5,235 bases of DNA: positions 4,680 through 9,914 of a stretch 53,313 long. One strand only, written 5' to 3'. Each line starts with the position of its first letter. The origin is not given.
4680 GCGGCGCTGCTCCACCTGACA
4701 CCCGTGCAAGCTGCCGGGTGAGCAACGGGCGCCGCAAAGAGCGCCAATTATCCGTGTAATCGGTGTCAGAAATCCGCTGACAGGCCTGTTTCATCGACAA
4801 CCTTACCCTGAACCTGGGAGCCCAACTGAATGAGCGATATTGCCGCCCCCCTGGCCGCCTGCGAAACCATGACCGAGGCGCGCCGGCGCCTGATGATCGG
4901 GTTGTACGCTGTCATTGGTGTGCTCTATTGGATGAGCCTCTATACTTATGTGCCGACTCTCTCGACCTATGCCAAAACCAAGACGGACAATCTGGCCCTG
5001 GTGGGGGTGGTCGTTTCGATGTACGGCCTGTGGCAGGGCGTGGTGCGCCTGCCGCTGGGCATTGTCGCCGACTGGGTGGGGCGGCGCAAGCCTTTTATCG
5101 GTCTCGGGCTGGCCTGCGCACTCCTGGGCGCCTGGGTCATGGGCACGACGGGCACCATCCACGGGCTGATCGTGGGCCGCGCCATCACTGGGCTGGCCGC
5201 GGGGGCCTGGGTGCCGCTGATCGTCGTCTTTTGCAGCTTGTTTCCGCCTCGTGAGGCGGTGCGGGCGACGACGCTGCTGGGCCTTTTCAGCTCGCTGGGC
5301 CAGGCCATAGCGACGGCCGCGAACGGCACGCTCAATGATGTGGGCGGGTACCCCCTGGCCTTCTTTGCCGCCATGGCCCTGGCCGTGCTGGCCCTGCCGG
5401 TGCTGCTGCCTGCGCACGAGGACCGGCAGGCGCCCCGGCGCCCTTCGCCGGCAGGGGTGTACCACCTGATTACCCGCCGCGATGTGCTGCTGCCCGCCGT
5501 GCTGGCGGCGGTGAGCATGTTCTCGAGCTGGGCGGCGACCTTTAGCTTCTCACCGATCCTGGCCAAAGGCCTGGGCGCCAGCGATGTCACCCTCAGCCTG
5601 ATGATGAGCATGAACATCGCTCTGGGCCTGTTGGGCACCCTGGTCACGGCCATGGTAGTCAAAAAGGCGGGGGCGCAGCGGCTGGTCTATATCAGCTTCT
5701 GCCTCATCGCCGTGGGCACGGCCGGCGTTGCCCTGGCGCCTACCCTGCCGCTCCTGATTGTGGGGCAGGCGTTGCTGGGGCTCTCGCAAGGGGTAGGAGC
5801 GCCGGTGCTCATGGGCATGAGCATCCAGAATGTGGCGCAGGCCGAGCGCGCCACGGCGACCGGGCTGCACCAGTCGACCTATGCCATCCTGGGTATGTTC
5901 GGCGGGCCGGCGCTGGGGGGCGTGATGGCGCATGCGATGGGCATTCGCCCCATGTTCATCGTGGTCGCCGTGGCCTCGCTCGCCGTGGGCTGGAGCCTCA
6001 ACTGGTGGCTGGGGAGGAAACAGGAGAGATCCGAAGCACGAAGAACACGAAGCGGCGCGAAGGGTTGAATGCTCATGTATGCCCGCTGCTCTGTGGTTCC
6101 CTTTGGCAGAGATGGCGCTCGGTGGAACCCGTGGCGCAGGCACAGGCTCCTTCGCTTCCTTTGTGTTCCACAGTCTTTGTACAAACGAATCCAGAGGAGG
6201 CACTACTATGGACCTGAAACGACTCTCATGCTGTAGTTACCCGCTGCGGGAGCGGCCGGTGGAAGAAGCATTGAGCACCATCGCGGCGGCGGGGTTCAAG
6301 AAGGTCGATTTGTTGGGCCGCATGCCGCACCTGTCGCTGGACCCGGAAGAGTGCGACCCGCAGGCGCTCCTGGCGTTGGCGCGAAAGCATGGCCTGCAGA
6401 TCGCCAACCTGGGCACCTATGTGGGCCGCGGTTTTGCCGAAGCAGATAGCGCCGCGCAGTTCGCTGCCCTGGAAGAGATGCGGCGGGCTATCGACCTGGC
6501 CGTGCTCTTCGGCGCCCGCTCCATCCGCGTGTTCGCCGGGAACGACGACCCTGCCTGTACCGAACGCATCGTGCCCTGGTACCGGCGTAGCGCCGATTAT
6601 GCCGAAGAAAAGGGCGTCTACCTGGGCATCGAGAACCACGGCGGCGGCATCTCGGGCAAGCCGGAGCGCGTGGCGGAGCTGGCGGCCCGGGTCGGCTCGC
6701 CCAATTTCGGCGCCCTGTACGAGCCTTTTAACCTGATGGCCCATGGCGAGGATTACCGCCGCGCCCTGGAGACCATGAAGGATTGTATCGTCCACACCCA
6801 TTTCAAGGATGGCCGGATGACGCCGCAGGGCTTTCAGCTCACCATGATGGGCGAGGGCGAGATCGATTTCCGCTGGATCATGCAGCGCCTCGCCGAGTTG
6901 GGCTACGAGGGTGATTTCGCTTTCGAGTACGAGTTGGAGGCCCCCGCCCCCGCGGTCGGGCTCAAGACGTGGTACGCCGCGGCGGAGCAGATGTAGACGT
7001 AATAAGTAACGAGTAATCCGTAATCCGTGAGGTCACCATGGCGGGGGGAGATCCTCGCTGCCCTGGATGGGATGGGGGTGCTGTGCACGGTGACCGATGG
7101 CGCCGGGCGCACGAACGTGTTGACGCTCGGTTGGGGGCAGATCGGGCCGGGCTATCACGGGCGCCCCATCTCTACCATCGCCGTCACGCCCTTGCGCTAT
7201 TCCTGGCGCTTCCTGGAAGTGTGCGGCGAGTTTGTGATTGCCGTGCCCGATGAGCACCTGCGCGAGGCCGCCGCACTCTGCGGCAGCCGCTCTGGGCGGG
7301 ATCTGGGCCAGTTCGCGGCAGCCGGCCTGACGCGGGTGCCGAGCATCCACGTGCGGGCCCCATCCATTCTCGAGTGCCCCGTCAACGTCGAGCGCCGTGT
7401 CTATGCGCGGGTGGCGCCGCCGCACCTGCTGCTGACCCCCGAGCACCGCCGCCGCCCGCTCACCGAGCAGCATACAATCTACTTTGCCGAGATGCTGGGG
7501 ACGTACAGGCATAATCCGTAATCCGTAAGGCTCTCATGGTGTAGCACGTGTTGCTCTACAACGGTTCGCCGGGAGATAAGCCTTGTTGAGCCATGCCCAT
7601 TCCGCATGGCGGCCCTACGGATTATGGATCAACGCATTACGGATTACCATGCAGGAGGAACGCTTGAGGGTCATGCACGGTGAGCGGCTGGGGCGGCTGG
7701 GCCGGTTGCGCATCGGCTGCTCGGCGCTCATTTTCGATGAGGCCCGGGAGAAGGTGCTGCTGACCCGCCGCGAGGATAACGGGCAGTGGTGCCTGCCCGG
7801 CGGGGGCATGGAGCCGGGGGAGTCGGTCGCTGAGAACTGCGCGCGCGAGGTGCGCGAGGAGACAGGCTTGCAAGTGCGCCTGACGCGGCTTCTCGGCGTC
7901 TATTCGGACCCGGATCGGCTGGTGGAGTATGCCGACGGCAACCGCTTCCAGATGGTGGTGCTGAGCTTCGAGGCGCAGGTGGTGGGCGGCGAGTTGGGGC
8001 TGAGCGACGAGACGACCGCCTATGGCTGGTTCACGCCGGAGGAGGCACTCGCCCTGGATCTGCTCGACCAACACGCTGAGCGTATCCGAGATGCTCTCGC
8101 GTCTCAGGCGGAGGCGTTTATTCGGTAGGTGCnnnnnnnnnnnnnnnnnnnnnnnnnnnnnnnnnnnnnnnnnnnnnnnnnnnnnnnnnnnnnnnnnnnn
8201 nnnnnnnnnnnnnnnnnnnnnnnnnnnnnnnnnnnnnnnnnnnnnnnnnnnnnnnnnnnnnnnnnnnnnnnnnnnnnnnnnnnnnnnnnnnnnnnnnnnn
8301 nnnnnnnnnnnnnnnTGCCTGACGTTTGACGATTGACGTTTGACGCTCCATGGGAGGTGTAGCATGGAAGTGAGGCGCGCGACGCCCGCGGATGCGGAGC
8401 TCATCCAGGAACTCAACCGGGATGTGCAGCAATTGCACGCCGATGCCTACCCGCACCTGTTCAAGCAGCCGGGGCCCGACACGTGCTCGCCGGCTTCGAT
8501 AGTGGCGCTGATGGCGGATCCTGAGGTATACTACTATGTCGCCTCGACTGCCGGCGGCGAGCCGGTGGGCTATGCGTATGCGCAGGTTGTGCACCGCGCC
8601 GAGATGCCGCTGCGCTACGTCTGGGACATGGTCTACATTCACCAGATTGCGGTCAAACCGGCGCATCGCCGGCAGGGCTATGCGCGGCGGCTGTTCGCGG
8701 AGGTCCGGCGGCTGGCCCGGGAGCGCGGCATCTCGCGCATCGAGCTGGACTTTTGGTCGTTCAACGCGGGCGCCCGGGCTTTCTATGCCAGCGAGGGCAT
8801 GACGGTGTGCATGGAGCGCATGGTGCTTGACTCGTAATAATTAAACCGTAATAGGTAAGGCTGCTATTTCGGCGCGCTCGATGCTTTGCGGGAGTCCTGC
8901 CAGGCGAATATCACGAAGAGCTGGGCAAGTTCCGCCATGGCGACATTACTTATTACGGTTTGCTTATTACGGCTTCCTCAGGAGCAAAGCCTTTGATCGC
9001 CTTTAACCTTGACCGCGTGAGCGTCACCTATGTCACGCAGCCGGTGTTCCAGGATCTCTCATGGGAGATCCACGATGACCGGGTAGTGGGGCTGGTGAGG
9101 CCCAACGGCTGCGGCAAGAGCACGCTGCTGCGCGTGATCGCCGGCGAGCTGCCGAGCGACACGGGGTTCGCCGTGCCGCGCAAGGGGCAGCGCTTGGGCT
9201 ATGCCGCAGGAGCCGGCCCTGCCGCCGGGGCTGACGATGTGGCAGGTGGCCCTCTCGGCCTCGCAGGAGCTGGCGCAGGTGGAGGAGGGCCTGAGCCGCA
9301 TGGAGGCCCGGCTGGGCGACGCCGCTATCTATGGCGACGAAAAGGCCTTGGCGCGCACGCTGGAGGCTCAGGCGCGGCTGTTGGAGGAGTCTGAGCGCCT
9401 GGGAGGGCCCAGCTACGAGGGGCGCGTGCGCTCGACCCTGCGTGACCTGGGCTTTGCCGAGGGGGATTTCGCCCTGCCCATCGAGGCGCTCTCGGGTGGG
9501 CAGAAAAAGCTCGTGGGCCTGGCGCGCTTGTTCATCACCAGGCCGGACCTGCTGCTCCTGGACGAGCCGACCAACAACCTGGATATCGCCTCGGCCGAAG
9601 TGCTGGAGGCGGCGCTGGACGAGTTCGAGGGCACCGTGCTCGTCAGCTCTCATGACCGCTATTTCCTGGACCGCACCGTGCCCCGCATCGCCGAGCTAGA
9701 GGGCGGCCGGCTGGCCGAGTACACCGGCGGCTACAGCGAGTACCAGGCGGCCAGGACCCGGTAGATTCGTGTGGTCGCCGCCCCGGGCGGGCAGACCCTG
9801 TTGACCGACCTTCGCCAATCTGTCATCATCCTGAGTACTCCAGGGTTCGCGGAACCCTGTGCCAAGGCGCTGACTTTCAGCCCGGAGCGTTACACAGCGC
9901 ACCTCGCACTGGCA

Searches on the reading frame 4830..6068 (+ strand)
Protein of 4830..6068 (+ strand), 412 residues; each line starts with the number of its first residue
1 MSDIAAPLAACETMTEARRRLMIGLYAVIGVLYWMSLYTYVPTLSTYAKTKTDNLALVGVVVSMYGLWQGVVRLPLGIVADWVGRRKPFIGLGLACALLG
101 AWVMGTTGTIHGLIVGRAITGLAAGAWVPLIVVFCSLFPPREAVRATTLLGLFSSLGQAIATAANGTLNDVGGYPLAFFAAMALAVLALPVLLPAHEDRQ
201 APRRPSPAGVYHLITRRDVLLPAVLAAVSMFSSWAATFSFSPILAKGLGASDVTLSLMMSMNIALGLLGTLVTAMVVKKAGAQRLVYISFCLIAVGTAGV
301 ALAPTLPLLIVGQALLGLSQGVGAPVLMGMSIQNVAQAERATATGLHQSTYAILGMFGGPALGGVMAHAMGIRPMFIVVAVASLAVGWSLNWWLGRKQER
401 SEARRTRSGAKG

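Call 28: search_protein_families(library=pfam, proteins=[window:4830-6068:+], max_evalue=0.001)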
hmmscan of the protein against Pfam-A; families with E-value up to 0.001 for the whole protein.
window:4830-6068:+ (412 aa): 3 families
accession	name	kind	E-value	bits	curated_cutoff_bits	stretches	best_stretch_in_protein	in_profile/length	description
PF07690.21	MFS_1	-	3.1e-48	164.9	33.4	2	28-305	3-290/347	Major Facilitator Superfamily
PF00083.30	Sugar_tr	-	1.5e-16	60.8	22.3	2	26-191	16-187/452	Sugar (and other) transporter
PF12832.13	MFS_1_like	-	4.5e-10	39.6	25.2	1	32-377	10-372/373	MFS_1 like family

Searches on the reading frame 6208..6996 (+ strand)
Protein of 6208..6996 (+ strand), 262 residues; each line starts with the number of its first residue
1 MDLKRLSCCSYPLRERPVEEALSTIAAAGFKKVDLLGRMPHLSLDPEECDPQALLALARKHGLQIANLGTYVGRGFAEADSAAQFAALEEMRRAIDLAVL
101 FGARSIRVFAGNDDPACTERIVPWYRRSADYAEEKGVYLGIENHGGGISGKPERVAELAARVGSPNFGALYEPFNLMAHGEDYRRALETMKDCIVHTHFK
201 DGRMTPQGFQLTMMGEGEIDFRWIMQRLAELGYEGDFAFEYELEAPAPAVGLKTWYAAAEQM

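Call 28: search_protein_families(library=pfam, proteins=[window:6208-6996:+], max_evalue=0.001)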
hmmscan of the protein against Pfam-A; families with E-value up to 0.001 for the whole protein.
window:6208-6996:+ (262 aa): 1 family
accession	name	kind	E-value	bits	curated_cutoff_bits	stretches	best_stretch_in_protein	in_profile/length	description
PF01261.30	AP_endonuc_2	-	4.7e-38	131.7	31.1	1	25-245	4-233/249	Xylose isomerase-like TIM barrel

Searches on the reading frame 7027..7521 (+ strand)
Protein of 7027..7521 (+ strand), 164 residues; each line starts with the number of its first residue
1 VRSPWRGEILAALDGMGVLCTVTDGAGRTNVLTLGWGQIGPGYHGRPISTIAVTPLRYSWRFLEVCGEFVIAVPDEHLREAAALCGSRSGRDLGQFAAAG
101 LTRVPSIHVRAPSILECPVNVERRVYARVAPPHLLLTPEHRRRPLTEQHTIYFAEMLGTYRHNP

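Call 28: search_protein_families(library=pfam, proteins=[window:7027-7521:+], max_evalue=0.001)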
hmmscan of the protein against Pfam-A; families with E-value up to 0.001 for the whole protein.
window:7027-7521:+ (164 aa): 1 family
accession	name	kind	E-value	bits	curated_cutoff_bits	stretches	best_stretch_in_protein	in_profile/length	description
PF01613.24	Flavin_Reduct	-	2.2e-09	38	27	1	47-135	35-116/153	Flavin reductase like domain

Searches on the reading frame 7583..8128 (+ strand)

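Call 28: search_protein_families(library=pfam, proteins=[window:7583-8128:+], max_evalue=0.001)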
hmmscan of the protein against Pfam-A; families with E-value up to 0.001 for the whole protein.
window:7583-8128:+ (181 aa): 2 families
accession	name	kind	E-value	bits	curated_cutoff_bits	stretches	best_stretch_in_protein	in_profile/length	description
PF00293.34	NUDIX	-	1.4e-23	83.8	21.1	1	43-167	3-130/134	NUDIX domain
PF14815.12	NUDIX_4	-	3.4e-05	24.1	35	1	50-99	5-54/113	NUDIX domain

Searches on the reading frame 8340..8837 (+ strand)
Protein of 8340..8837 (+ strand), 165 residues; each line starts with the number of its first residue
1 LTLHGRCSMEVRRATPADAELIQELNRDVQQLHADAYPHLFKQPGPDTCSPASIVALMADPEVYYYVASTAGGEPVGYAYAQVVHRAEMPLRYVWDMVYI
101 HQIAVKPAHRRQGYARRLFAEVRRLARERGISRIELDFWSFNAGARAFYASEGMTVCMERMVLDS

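Call 28: search_protein_families(library=pfam, proteins=[window:8340-8837:+], max_evalue=0.001)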
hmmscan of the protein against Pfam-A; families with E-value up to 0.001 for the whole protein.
window:8340-8837:+ (165 aa): 7 families
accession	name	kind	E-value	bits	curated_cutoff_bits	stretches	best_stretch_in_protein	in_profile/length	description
PF00583.31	Acetyltransf_1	-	9.4e-17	61.8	20.7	1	28-150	3-112/116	Acetyltransferase (GNAT) family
PF13508.13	Acetyltransf_7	-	1.5e-11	45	27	1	64-153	4-81/84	Acetyltransferase (GNAT) domain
PF13673.13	Acetyltransf_10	-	1.6e-08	35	23.6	1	48-159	16-112/128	Acetyltransferase (GNAT) domain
PF13302.13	Acetyltransf_3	-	0.00025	22.2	25.4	1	11-155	4-138/138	Acetyltransferase (GNAT) domain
PF13480.13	Acetyltransf_6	-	0.00033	21.2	22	0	11-136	20-134/143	Acetyltransferase (GNAT) domain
PF13527.13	Acetyltransf_9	-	0.00036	21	25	1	95-132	70-107/127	Acetyltransferase (GNAT) domain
PF08445.16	FR47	-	0.0007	20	22.1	0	99-149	23-72/86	FR47-like protein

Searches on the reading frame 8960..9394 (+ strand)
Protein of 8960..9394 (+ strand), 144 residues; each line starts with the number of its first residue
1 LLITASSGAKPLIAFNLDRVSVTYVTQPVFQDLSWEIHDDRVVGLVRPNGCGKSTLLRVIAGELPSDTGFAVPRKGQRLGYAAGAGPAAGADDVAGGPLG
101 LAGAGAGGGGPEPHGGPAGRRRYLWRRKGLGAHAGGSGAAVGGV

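Call 29: search_protein_families(library=pfam, proteins=[window:8960-9394:+], max_evalue=0.001)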
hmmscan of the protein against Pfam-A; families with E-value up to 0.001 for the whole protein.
window:8960-9394:+ (144 aa): 1 family
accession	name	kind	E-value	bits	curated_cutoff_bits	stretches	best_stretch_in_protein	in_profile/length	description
PF00005.33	ABC_tran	-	3e-08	34.8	25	1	31-69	2-40/137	ABC transporter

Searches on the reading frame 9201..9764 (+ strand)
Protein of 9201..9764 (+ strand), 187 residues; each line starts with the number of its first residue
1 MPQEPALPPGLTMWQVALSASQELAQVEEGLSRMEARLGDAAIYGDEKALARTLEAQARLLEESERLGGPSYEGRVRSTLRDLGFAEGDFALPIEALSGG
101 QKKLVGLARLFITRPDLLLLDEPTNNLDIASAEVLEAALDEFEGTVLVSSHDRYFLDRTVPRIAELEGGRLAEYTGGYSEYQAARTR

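Call 28: search_protein_families(library=pfam, proteins=[window:9201-9764:+], max_evalue=0.001)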
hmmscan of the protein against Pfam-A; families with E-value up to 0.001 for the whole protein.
window:9201-9764:+ (187 aa): 3 families
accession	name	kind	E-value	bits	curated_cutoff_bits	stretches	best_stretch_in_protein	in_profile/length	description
PF00005.33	ABC_tran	-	8.9e-10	39.7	25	1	59-125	79-137/137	ABC transporter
PF13304.12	AAA_21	-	8.7e-06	26.4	27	1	86-157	227-304/304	AAA domain, putative AbiEii toxin, Type IV TA system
PF02463.25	SMC_N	-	0.00065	19.6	40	1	91-157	131-203/220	RecF/RecN/SMC N terminal domain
